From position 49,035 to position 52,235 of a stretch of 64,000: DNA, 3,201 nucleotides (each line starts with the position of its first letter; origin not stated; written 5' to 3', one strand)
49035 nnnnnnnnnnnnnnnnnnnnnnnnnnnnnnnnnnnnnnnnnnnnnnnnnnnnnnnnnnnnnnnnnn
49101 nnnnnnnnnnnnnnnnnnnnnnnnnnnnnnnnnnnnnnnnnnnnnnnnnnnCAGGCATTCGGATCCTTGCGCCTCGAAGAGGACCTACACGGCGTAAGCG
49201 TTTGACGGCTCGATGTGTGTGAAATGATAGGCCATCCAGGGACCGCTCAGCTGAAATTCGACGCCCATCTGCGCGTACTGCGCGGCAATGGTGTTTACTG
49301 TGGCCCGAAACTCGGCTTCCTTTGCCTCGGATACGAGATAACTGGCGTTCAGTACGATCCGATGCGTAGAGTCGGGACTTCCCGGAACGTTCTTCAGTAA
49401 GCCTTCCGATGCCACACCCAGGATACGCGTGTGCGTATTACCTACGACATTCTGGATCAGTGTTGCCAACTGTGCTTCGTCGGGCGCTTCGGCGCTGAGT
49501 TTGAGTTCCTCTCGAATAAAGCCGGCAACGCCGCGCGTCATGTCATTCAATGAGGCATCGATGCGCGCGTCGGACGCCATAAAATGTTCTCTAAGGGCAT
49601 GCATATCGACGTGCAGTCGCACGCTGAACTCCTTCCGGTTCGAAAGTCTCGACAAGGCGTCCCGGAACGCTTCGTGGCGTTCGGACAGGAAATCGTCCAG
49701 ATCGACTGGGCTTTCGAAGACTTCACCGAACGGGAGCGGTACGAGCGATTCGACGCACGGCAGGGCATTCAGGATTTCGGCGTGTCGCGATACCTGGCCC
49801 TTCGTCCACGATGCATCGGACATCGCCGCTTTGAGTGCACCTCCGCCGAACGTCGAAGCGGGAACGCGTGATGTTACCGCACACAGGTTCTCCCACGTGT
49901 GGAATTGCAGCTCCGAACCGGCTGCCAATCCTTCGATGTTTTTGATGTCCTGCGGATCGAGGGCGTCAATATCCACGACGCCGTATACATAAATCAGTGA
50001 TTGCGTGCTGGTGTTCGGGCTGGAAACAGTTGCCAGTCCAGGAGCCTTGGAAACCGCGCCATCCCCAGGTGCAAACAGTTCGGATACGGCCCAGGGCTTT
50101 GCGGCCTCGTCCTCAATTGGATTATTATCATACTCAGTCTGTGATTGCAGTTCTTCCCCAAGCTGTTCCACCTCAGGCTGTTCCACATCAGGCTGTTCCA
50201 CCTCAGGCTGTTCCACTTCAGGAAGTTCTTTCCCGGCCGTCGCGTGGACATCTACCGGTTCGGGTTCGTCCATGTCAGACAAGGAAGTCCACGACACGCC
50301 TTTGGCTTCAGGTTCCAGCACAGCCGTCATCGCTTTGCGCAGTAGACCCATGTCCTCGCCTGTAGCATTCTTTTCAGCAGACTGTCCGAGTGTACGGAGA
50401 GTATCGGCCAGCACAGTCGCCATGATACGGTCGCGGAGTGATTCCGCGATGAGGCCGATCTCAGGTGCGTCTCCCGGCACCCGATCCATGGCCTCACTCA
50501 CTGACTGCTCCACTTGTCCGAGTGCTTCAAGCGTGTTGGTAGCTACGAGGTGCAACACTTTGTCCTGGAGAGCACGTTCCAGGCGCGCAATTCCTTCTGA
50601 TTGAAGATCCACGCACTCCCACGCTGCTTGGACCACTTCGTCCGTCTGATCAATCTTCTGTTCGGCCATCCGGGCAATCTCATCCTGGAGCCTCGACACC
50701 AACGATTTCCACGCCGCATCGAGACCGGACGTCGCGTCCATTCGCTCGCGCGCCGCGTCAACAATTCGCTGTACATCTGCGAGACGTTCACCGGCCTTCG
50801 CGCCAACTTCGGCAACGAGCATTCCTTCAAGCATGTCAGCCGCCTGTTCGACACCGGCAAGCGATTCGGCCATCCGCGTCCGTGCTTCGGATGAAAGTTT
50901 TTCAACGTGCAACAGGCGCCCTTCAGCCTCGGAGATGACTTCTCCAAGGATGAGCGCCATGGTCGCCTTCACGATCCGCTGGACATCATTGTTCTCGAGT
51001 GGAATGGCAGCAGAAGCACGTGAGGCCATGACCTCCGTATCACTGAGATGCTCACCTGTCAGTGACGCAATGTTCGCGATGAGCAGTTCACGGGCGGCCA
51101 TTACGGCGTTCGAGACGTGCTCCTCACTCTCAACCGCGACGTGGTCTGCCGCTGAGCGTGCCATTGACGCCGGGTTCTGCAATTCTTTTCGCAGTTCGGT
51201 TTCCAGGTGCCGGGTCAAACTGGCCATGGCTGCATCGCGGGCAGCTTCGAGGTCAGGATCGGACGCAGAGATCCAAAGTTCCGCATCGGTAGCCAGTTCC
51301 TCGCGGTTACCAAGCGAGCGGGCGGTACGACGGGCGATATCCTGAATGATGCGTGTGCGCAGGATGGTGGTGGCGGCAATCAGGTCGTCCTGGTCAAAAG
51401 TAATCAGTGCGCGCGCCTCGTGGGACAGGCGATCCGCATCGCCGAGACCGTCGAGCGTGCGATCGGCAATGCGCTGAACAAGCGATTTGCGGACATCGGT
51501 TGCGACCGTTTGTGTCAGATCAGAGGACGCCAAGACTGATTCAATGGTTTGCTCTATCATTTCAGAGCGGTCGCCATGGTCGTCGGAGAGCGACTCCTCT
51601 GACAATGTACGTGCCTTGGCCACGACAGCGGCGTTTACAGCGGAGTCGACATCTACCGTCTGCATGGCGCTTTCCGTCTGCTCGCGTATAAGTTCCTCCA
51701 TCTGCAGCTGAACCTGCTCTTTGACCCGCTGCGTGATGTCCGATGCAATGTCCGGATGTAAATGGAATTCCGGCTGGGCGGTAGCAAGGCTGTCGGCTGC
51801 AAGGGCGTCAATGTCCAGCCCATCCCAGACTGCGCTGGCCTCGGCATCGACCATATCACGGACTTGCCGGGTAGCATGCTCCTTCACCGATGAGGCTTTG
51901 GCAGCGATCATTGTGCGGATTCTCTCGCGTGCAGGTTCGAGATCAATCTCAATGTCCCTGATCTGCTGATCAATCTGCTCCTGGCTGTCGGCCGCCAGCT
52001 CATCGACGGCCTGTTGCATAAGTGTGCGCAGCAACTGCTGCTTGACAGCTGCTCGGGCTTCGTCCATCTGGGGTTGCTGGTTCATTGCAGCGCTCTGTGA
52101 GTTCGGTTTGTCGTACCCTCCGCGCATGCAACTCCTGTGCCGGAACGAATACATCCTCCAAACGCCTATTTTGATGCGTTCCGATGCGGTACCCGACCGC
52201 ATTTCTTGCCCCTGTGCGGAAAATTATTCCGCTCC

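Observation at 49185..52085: Orphan giant GvpL/GvpF-domain protein with no other gas-vesicle genes in 64 kb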

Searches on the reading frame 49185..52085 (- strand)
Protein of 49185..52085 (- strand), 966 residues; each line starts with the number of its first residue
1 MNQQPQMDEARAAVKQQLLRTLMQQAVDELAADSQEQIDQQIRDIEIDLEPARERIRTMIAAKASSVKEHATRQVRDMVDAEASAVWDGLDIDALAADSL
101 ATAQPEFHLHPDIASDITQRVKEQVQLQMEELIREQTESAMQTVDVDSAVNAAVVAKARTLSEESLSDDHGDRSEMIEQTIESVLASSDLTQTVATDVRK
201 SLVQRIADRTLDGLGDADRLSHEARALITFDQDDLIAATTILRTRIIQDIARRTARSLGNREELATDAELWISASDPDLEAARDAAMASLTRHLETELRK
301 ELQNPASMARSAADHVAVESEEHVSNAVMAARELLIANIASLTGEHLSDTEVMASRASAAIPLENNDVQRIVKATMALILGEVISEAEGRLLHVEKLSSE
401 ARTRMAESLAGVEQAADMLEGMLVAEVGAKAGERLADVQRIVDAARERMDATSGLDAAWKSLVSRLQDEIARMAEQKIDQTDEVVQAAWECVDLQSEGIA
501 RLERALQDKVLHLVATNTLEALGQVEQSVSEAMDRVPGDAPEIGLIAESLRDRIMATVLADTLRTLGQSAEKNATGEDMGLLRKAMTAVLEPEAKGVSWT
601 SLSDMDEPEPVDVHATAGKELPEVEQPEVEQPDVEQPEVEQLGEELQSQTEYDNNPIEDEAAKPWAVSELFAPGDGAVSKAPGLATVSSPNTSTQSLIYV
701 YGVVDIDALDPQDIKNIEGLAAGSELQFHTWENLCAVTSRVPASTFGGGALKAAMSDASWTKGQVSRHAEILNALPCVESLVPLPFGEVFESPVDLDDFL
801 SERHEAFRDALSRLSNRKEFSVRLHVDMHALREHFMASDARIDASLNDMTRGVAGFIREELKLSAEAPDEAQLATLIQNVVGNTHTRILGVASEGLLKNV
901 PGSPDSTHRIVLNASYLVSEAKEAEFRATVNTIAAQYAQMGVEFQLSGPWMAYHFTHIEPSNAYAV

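Call 3: search_protein_families(library=pfam, proteins=[window:49185-52085:-], max_evalue=1)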
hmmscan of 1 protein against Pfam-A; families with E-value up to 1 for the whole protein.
window:49185-52085:- (966 aa): 2 families
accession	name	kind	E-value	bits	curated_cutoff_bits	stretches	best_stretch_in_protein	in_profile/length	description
PF06386.16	GvpL_GvpF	-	7.1e-38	131.5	23.6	1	698-956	2-244/245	Gas vesicle synthesis protein GvpL/GvpF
PF11819.13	CUPID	-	0.0083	16.6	22.4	1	105-164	70-130/136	Cytohesin Ubiquitin Protein Inducing Domain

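Call 4: search_protein_families(library=ncbifam, proteins=[window:49185-52085:-], max_evalue=1)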
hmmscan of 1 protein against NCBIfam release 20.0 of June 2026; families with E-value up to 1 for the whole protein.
window:49185-52085:- (966 aa): 2 families
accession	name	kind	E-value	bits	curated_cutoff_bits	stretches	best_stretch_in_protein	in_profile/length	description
NF045778.1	gas_vesic_GvpL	equivalog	9.8e-10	38.6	200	1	764-956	59-256/260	gas vesicle protein GvpL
NF052351.1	GasVProtGvpFCyan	equivalog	6.2e-06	26.2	350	1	778-939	55-209/227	gas vesicle protein GvpF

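Call 5: find_homologous_proteins(query=window:49185-52085:-, max_evalue=0.001)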
Query window:49185-52085:- (966 aa): 6 proteins with E <= 0.001 among 8000 candidates.
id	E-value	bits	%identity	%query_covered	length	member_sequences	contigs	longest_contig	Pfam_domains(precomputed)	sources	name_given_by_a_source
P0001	0.0e+0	2045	100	100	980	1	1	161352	PF06386.17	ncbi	-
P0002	0.0e+0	1290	66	100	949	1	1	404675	PF06386.17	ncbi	-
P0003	0.0e+0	1205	62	100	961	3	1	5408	PF06386.17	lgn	-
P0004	0.0e+0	1159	60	100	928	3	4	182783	PF06386.17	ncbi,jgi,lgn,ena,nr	ncbi:MAG: hypothetical protein COV99_04035 [Bacteroidetes bacterium CG12_big_fil_rev_8_21_14_0_65_60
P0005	8.8e-161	556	38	99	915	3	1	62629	PF06386.17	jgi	jgi:hypothetical protein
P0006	3.3e-151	524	36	99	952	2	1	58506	PF06386.17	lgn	-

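Call 7: find_encoding_contigs(protein=P0001, flank=10000, max_places=3)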
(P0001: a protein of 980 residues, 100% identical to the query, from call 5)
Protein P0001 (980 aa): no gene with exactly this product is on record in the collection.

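Call 8: find_encoding_contigs(protein=P0002, flank=10000, max_places=3)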
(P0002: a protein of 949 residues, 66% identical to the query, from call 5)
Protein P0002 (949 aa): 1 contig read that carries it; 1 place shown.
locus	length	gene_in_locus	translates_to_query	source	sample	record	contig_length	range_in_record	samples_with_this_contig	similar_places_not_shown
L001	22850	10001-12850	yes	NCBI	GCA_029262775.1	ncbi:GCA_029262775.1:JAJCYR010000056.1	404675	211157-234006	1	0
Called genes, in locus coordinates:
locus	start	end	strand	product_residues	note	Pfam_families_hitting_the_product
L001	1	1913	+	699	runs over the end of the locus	PF22745:Nlig-Ia, PF01653:DNA_ligase_aden, PF03120:OB_DNA_ligase, PF03119:DNA_ligase_ZBD, PF12826:HHH_2, PF14520:HHH_5 (weak), PF00533:BRCT, PF12738:PTCB-BRCT (weak), +1 more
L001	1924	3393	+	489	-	PF00474:SSF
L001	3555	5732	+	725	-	PF07697:7TMR-HDED, PF07698:7TM-7TMR_HD, PF01966:HD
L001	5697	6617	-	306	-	PF00392:GntR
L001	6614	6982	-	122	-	-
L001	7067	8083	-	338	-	PF01113:DapB_N (weak), PF19328:DAP_DH_C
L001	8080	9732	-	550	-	PF00171:Aldedh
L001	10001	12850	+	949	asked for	PF06386:GvpL_GvpF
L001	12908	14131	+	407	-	PF12704:MacB_PCD, PF02687:FtsX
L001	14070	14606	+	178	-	PF08534:Redoxin, PF00578:AhpC-TSA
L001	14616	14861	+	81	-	PF02597:ThiS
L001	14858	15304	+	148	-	PF02391:MoaE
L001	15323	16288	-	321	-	PF01259:SAICAR_synt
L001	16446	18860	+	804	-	PF00403:HMA, PF00122:E1-E2_ATPase, PF00702:Hydrolase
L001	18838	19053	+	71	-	PF00403:HMA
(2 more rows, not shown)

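Call 9: find_encoding_contigs(protein=P0005, flank=10000, max_places=3)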
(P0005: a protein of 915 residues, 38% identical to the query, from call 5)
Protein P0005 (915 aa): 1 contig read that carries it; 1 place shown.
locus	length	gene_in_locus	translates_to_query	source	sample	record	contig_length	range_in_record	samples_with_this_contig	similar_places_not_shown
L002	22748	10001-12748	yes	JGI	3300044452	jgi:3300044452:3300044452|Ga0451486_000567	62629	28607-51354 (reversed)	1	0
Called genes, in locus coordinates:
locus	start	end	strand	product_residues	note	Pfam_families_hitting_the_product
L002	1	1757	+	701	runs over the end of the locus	PF22745:Nlig-Ia, PF01653:DNA_ligase_aden, PF03120:OB_DNA_ligase, PF03119:DNA_ligase_ZBD, PF14520:HHH_5 (weak), PF12826:HHH_2, PF14520:HHH_5 (weak), PF00533:BRCT, +1 more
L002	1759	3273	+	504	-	PF00474:SSF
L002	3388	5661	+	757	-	PF07697:7TMR-HDED, PF07698:7TM-7TMR_HD, PF01966:HD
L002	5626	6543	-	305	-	PF00392:GntR, PF13545:HTH_Crp_2 (weak)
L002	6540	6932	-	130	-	-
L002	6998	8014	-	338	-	PF01113:DapB_N (weak), PF19328:DAP_DH_C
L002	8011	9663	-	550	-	PF00171:Aldedh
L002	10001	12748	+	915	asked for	PF06386:GvpL_GvpF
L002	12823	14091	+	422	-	PF12704:MacB_PCD, PF02687:FtsX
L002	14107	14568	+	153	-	PF00578:AhpC-TSA, PF08534:Redoxin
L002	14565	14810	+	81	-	PF02597:ThiS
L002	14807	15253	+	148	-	PF02391:MoaE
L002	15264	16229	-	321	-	PF01259:SAICAR_synt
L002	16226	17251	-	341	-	PF00356:LacI, PF00532:Peripla_BP_1, PF13407:Peripla_BP_4, PF13377:Peripla_BP_3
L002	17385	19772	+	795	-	PF00403:HMA, PF00122:E1-E2_ATPase, PF00702:Hydrolase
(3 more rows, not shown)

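Call 10: find_encoding_contigs(protein=P0006, flank=10000, max_places=3)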
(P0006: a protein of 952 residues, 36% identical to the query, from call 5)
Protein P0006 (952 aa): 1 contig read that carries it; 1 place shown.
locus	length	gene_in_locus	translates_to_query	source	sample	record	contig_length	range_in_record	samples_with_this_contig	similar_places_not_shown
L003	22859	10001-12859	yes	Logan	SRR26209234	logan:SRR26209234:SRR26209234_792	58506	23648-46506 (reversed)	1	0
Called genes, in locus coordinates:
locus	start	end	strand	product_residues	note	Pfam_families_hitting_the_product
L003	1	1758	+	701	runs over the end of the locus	PF22745:Nlig-Ia, PF01653:DNA_ligase_aden, PF03120:OB_DNA_ligase, PF03119:DNA_ligase_ZBD, PF14520:HHH_5 (weak), PF12826:HHH_2, PF00533:BRCT, PF12738:PTCB-BRCT (weak)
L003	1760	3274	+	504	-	PF00474:SSF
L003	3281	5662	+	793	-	PF07697:7TMR-HDED, PF07698:7TM-7TMR_HD, PF01966:HD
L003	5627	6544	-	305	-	PF00392:GntR, PF13545:HTH_Crp_2 (faint)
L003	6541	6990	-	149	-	-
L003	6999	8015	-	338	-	PF01113:DapB_N (weak), PF19328:DAP_DH_C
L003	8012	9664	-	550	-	PF00171:Aldedh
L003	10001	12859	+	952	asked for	PF06386:GvpL_GvpF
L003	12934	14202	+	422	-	PF12704:MacB_PCD, PF02687:FtsX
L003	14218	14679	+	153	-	PF00578:AhpC-TSA, PF08534:Redoxin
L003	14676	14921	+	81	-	PF02597:ThiS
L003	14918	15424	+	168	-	PF02391:MoaE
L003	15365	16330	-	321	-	PF01259:SAICAR_synt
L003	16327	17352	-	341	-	PF00356:LacI, PF00532:Peripla_BP_1, PF13407:Peripla_BP_4, PF13377:Peripla_BP_3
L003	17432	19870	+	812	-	PF00403:HMA, PF00122:E1-E2_ATPase, PF00702:Hydrolase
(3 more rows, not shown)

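Call 11: find_encoding_contigs(protein=P0004, flank=10000, max_places=3)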
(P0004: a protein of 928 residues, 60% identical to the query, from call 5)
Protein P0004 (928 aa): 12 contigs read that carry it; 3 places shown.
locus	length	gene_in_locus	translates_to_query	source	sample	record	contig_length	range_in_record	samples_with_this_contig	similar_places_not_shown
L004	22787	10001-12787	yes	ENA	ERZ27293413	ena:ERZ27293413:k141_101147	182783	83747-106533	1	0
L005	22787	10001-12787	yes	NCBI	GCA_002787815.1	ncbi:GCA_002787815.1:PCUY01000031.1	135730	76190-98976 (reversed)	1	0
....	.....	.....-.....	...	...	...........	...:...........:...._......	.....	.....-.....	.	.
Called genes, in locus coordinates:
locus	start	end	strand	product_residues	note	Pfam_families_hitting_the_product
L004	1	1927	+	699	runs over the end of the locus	PF22745:Nlig-Ia, PF01653:DNA_ligase_aden, PF03120:OB_DNA_ligase, PF03119:DNA_ligase_ZBD, PF14520:HHH_5 (weak), PF12826:HHH_2, PF00533:BRCT, PF12738:PTCB-BRCT (weak)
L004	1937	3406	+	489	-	PF00474:SSF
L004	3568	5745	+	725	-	PF07697:7TMR-HDED, PF07698:7TM-7TMR_HD, PF01966:HD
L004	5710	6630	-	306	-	PF00392:GntR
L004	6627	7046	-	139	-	-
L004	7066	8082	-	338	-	PF01113:DapB_N (weak), PF19328:DAP_DH_C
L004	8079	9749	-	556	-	PF00171:Aldedh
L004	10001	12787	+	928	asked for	PF06386:GvpL_GvpF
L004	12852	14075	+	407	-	PF12704:MacB_PCD, PF02687:FtsX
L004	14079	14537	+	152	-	PF00578:AhpC-TSA, PF08534:Redoxin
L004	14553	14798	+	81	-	PF02597:ThiS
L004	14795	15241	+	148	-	PF02391:MoaE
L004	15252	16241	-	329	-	PF01259:SAICAR_synt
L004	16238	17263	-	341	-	PF00356:LacI, PF00532:Peripla_BP_1, PF13407:Peripla_BP_4, PF13377:Peripla_BP_3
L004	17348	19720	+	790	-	PF00403:HMA, PF00122:E1-E2_ATPase, PF00702:Hydrolase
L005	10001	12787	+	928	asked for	PF06386:GvpL_GvpF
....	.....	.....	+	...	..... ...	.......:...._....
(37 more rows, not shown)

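Call 29: search_solved_structures(query=A1, max_evalue=1, show_alignments=2)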
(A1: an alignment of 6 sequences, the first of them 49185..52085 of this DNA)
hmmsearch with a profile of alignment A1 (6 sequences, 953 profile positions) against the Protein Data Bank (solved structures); distinct sequences matched with E-value up to 1: 4.
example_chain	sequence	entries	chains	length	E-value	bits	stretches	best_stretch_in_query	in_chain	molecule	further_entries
4qsg_A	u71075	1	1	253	0.0022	19.4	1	754-813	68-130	Gas vesicle protein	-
6l5d_A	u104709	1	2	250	0.0099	17.2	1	753-944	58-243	Gas vesicle protein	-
8jpx_B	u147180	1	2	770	0.67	11.2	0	760-806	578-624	Protein argonaute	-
1u04_A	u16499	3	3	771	0.67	11.2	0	760-806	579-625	hypothetical protein PF0537 | Argonaute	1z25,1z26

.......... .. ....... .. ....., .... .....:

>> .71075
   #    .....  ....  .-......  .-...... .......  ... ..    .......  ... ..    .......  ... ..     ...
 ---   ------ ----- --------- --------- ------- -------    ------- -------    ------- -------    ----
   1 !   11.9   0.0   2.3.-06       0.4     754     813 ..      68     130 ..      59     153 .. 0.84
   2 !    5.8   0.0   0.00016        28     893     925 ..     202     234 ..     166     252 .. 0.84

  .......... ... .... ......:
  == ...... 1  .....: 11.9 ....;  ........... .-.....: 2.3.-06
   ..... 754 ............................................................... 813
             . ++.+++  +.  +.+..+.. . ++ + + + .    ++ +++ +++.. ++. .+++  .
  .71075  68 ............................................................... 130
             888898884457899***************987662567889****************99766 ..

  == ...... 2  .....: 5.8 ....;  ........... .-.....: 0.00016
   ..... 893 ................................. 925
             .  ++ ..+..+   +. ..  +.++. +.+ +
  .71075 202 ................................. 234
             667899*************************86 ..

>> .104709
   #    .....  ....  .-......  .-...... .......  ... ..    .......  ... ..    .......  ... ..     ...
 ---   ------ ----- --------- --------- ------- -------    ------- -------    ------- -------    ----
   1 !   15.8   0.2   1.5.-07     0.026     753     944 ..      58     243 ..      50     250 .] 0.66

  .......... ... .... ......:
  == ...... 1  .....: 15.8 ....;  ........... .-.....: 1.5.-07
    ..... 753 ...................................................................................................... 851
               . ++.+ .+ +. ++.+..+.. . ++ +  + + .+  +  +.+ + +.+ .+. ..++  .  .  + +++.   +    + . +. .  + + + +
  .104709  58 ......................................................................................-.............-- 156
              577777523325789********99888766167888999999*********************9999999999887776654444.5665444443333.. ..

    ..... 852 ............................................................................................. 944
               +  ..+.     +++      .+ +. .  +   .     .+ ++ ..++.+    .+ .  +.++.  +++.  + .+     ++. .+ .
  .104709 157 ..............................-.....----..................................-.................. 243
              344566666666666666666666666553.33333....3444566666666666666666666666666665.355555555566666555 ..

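Call 32: predict_structure(alignment_id=A1)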
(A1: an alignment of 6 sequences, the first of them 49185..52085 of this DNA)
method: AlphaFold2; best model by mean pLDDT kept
length: 966 residues; sequences in the alignment: 6
mean_pLDDT: 45.6   pTM: 0.22
mean pLDDT of the five models: 45.6, 42.8, 41.2, 40.7, 40.2
residues with pLDDT >= 90: 0; 70-90: 1; 50-70: 372; < 50: 593
segments of 3 or more residues with pLDDT < 50: 1-11, 33-35, 37-50, 106-109, 139-154, 156-174, 188-192, 209-259, 271-279, 281-287, 289-291, 319-322, 342-384, 445-481, 494-498, 525-700, 702-709, 781-798, 802-817, 835-915, 949-966
pLDDT, mean of each block of 10 residues (from residue 1): 42 52 49 44 38 52 57 59 56 59 50 62 62 54 42 46 36 51 51 49 50 42 35 37 42 44 50 45 47 53 57 54 54 58 41 34 35 43 51 60 52 56 57 57 46 37 39 38 53 50 54 55 47 42 43 46 42 41 40 33 30 28 30 28 29 31 26 26 25 38 47 54 57 53 57 55 59 56 46 48 44 43 55 47 31 31 32 37 35 35 40 48 64 62 55 26 30
secondary structure, 60 per line:
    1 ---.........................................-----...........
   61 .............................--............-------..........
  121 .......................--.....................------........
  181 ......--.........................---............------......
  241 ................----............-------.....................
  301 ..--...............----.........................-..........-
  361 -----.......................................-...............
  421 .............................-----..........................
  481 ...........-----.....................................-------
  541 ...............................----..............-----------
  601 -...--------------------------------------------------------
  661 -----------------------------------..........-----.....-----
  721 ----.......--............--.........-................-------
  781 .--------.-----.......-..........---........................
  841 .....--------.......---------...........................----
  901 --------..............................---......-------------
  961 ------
elements in order (helices of 4 or more, strands of 3 or more residues): H4-44 H50-89 H92-103 H111-143 H146-166 H173-186 H189-213 H217-228 H235-256 H261-272 H280-302 H305-319 H324-348 H350-359 H366-404 H406-449 H455-491 H497-533 H541-571 H576-589 E696-705 H711-715 E725-731 E734-742 H748-756 H758-773 H796-802 H804-813 E817-827 H828-845 H854-860 H870-896 E909-919 H920-938 E942-947

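Call 46: list_cluster_members(proteins=[P0001, P0002, P0009, P0010, P0011, P0013, P0017, P0018, P0020, P0025])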
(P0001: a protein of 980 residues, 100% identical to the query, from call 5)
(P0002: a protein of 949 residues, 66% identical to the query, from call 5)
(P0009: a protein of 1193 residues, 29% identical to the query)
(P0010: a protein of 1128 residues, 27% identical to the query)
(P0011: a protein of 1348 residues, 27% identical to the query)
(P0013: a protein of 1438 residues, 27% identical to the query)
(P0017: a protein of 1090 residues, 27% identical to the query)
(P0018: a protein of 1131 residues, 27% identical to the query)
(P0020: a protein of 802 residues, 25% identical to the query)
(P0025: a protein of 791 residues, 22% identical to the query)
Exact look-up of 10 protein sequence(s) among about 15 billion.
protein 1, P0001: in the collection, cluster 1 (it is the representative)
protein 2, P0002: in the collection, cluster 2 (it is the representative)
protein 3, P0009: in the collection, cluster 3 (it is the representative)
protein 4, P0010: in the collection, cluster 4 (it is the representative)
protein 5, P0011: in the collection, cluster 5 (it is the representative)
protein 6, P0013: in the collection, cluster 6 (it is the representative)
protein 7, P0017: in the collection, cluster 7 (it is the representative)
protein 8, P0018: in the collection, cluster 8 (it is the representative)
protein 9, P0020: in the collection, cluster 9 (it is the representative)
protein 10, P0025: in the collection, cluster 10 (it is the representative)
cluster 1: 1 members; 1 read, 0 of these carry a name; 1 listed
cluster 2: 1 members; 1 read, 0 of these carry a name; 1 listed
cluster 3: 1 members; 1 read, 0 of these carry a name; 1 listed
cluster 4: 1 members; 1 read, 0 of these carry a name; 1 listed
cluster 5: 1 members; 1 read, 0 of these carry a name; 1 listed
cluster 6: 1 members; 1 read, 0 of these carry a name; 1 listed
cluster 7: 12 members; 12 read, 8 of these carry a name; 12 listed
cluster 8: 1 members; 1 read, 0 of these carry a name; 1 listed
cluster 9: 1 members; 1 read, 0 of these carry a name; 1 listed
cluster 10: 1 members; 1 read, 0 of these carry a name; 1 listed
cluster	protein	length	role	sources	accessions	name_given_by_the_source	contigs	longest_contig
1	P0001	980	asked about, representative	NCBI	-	-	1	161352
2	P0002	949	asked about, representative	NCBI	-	-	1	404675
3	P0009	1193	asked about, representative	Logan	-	-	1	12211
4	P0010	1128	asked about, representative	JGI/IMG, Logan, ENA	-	-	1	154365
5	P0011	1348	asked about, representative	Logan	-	-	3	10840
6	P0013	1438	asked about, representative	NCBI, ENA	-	-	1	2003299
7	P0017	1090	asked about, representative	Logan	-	-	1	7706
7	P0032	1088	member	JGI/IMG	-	hypothetical protein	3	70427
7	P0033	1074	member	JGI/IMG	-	hypothetical protein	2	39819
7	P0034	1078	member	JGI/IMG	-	hypothetical protein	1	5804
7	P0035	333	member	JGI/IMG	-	hypothetical protein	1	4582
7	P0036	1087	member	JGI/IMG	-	hypothetical protein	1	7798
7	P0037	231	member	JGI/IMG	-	hypothetical protein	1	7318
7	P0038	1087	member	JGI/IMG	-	hypothetical protein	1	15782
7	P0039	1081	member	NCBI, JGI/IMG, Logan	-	hypothetical protein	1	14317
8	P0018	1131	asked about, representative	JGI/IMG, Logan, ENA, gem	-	-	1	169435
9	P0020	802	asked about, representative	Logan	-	-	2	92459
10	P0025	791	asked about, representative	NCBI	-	-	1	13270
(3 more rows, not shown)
